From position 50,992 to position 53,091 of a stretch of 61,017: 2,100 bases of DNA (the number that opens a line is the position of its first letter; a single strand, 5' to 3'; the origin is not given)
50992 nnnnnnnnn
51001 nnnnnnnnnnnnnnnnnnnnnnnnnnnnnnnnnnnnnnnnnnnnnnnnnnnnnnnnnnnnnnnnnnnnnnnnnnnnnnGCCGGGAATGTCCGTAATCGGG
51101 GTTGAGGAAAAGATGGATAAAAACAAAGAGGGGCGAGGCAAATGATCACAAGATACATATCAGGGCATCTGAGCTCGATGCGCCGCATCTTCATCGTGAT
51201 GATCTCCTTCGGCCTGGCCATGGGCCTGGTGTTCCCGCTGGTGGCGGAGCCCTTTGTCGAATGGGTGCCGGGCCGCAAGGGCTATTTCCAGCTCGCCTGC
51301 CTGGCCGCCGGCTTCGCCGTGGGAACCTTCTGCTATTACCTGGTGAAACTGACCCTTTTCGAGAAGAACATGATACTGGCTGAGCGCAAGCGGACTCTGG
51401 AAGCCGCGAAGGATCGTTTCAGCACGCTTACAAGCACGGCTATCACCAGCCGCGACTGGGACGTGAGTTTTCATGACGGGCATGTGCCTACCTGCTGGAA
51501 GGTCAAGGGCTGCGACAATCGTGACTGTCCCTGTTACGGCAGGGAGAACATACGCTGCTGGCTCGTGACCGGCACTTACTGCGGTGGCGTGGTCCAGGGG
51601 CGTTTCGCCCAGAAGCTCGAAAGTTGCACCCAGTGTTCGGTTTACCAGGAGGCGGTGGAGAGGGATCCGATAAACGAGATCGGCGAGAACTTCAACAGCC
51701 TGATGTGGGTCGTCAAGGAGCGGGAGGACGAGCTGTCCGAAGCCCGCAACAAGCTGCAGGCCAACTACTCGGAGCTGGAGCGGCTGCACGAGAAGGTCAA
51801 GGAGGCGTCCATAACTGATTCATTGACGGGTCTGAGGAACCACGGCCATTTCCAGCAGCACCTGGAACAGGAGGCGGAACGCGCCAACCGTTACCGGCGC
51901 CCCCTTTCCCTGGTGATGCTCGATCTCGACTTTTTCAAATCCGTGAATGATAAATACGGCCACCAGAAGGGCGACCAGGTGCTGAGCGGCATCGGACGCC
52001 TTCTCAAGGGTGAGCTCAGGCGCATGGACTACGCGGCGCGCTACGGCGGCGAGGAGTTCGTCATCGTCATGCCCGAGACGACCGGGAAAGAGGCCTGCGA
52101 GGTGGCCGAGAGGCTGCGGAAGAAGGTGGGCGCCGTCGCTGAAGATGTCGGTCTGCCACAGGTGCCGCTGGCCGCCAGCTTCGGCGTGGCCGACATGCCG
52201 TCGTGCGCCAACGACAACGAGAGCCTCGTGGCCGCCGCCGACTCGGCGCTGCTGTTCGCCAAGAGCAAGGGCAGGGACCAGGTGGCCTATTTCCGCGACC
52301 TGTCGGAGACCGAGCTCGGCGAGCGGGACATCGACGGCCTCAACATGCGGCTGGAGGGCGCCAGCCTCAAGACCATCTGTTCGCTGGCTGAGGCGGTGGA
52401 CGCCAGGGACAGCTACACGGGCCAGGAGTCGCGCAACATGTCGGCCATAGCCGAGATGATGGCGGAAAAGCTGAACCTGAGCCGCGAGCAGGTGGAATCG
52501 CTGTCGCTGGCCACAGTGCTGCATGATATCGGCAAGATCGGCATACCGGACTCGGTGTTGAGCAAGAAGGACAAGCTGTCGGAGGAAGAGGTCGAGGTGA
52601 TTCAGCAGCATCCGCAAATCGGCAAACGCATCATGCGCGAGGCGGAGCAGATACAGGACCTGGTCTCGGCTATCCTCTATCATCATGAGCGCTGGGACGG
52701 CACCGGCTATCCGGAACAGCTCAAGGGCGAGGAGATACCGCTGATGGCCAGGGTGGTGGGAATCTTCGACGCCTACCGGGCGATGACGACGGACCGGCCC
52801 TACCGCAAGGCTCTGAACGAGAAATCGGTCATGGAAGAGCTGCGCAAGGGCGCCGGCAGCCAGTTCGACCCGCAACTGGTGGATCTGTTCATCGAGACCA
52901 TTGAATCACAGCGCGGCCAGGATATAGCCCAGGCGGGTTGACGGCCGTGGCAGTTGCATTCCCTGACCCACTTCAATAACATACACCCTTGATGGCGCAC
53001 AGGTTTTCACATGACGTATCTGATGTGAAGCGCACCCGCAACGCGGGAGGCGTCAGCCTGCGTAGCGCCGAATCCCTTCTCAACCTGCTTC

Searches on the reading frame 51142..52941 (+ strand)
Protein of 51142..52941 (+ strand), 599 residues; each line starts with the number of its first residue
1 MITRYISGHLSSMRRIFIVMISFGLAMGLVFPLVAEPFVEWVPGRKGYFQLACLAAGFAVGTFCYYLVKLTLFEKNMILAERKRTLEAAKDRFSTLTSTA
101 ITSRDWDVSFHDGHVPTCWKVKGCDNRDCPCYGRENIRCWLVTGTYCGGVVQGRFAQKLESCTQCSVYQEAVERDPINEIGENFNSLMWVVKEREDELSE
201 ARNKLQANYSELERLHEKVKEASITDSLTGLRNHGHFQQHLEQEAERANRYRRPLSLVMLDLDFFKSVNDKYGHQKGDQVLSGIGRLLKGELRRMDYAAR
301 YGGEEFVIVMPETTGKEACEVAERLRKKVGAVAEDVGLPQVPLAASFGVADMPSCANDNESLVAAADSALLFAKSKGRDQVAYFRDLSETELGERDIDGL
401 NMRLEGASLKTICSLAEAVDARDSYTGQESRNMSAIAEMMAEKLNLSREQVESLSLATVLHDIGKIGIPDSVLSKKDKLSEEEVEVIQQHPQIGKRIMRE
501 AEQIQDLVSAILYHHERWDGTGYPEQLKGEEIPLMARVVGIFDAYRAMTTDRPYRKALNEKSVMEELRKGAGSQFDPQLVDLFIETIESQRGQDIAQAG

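Call 53: search_protein_families(library=pfam, proteins=[window:51142-52941:+], max_evalue=0.001)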
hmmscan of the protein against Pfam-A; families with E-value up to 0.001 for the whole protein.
window:51142-52941:+ (599 aa): 3 families
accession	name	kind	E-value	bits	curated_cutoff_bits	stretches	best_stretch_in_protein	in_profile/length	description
PF00990.26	GGDEF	-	7.6e-43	146.5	23.8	1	224-380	2-161/161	Diguanylate cyclase, GGDEF domain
PF13487.12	HD_5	-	1.1e-40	139.6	27.2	1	416-579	4-170/170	HD domain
PF01966.28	HD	-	9.5e-19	68.2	22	1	430-548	5-116/116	HD domain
